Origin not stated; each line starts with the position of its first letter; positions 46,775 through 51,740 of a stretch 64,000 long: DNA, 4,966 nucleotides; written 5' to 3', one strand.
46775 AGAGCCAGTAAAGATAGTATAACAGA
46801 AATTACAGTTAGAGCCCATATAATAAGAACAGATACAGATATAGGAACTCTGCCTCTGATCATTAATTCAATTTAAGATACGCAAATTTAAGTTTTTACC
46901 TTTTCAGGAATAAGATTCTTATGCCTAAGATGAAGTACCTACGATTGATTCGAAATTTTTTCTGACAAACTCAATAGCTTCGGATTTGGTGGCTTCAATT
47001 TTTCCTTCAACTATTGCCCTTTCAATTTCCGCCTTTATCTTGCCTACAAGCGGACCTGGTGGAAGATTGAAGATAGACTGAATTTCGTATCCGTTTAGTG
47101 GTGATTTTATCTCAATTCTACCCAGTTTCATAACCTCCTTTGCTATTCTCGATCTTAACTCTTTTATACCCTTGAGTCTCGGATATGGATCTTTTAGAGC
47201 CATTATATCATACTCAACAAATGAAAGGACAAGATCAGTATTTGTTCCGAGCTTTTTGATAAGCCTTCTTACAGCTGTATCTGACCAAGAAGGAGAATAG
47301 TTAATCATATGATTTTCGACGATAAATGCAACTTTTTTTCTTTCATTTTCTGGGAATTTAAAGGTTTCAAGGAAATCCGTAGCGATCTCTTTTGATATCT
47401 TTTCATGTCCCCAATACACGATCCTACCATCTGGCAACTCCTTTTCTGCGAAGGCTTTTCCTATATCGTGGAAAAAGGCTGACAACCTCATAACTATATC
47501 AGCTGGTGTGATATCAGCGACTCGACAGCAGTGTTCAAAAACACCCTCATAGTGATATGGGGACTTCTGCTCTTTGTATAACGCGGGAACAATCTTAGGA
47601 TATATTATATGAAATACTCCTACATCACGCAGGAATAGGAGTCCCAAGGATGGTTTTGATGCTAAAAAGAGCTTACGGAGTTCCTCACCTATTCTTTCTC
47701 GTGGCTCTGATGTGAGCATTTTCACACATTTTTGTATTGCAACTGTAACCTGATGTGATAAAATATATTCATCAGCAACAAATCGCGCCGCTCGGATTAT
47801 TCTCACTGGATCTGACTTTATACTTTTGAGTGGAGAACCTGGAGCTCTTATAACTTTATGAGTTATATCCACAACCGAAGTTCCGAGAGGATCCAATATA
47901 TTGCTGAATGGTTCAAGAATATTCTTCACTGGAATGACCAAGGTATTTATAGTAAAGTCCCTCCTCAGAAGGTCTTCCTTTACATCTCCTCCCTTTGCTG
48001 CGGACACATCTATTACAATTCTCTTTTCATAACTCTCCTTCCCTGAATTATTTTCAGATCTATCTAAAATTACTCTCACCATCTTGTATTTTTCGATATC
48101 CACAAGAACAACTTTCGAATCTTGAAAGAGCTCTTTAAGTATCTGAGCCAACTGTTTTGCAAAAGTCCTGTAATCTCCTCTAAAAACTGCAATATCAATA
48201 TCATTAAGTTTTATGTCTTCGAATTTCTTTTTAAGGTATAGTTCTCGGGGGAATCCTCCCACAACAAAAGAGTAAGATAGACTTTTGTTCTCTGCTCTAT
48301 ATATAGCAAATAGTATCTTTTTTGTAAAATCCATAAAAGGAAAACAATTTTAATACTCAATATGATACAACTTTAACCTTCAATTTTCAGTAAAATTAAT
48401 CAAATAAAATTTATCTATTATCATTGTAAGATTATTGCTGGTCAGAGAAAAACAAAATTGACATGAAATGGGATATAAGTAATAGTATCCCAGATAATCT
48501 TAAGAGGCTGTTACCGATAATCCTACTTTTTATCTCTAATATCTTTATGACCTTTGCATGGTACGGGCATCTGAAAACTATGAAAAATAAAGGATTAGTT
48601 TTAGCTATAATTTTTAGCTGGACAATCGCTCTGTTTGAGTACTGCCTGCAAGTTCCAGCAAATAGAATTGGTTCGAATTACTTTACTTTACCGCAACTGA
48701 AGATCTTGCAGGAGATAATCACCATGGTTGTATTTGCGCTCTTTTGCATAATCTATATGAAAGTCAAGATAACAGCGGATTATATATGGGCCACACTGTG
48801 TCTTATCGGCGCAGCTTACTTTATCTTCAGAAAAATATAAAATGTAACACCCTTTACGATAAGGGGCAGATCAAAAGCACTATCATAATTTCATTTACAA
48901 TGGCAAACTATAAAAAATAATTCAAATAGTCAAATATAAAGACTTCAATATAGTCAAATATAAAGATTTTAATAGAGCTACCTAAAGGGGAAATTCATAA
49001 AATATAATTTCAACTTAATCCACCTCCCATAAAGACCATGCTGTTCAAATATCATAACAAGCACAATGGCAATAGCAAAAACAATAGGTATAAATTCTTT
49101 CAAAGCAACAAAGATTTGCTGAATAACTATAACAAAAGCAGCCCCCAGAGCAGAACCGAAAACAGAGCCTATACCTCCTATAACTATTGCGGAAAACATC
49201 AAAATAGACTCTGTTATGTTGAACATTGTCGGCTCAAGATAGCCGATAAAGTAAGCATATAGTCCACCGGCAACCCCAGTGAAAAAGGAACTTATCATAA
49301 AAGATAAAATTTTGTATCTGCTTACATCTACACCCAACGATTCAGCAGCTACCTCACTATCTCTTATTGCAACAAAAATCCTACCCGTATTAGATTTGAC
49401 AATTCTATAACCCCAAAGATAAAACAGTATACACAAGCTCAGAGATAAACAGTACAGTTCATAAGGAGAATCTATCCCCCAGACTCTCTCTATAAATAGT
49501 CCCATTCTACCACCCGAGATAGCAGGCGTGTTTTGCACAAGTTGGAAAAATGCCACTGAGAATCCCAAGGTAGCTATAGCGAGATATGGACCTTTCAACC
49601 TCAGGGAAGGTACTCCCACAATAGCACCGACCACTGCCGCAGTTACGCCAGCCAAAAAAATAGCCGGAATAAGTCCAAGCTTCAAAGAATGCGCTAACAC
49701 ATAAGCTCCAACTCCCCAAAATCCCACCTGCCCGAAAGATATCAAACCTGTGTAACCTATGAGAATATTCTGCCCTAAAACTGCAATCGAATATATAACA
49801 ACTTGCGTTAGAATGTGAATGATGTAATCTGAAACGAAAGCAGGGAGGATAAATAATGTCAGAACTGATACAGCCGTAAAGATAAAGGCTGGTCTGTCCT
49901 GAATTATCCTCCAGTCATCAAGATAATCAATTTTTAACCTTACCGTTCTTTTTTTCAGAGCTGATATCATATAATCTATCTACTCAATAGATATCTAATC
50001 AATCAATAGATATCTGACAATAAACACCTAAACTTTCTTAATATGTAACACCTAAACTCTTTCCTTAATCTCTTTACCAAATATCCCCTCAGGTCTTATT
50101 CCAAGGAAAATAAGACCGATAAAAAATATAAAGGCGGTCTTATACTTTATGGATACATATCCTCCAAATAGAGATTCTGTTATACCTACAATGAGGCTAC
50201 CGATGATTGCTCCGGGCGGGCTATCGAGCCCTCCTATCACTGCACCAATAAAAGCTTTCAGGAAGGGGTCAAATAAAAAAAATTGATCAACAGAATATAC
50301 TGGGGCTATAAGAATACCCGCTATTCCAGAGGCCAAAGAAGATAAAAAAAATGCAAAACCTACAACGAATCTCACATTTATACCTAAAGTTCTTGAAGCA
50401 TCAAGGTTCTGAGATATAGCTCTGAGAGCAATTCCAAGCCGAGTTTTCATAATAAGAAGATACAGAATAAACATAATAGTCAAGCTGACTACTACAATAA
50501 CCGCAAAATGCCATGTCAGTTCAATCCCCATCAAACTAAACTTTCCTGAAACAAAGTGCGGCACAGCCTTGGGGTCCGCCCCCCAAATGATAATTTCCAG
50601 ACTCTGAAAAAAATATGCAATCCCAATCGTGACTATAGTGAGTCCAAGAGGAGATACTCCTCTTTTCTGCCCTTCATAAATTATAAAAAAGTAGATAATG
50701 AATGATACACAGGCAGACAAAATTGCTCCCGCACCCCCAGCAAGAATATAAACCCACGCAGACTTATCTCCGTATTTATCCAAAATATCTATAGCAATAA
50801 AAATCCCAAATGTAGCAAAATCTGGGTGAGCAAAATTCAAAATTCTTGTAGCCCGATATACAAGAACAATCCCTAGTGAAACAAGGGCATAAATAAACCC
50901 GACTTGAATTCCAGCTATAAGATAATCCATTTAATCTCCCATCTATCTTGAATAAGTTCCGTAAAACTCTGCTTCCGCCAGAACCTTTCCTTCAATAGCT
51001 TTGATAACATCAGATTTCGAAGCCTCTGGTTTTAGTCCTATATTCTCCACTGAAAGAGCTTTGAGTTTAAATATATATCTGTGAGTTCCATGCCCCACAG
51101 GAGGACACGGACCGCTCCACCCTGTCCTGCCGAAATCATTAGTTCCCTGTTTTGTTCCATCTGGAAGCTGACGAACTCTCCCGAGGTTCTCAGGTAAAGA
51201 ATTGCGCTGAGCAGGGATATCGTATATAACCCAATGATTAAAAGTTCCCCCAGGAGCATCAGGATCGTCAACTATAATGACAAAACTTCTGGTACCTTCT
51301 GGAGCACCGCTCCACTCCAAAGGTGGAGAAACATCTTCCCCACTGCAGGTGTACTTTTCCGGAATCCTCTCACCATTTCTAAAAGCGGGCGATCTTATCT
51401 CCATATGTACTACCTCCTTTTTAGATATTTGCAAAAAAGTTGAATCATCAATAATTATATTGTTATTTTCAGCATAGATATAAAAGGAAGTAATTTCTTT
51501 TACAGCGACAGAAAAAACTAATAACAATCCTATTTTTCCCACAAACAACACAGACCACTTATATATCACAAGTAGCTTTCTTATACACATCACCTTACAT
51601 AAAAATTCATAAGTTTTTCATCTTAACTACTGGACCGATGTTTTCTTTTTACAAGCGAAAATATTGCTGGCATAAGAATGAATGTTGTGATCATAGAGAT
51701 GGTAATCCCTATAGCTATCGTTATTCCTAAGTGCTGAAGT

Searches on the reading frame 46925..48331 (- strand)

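Call 13: search_protein_families(library=pfam, proteins=[window:46925-48331:-], max_evalue=0.00001)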
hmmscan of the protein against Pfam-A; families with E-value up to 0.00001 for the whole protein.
window:46925-48331:- (468 aa): 4 families
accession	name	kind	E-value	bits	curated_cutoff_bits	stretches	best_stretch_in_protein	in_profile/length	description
PF01743.26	PolyA_pol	-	4.5e-10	40.4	23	1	22-162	2-126/126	Poly A polymerase head domain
PF12627.12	PolyA_pol_RNAbd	-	2.8e-09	37.1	22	1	194-248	7-61/64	Probable RNA and SrmB- binding site of polymerase A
PF13735.12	tRNA_NucTran2_2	-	7.7e-08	32.9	27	1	312-455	19-148/149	tRNA nucleotidyltransferase domain 2 putative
PF01966.28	HD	-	7.2e-06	26.7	22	0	264-346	1-90/116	HD domain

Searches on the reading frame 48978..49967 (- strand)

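Call 13: search_protein_families(library=pfam, proteins=[window:48978-49967:-], max_evalue=0.00001)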
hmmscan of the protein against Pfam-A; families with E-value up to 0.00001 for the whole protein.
window:48978-49967:- (329 aa): 1 family
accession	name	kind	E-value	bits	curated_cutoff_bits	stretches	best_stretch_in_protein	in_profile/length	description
PF02653.21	BPD_transp_2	-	8.4e-42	143.6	26.8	1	49-307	2-267/269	Branched-chain amino acid transport system / permease component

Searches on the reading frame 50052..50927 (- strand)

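Call 13: search_protein_families(library=pfam, proteins=[window:50052-50927:-], max_evalue=0.00001)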
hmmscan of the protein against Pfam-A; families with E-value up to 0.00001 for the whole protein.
window:50052-50927:- (291 aa): 1 family
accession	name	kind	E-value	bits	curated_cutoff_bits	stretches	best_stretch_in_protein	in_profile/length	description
PF02653.21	BPD_transp_2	-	1.8e-36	126.1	26.8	1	4-273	3-267/269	Branched-chain amino acid transport system / permease component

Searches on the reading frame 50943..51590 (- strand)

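Call 13: search_protein_families(library=pfam, proteins=[window:50943-51590:-], max_evalue=0.00001)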
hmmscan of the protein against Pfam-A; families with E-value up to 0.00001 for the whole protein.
window:50943-51590:- (215 aa): 1 family
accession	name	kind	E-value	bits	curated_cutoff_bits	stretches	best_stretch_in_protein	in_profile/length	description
PF01161.25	PBP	-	3.8e-44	150.8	24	1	75-213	1-135/135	Phosphatidylethanolamine-binding protein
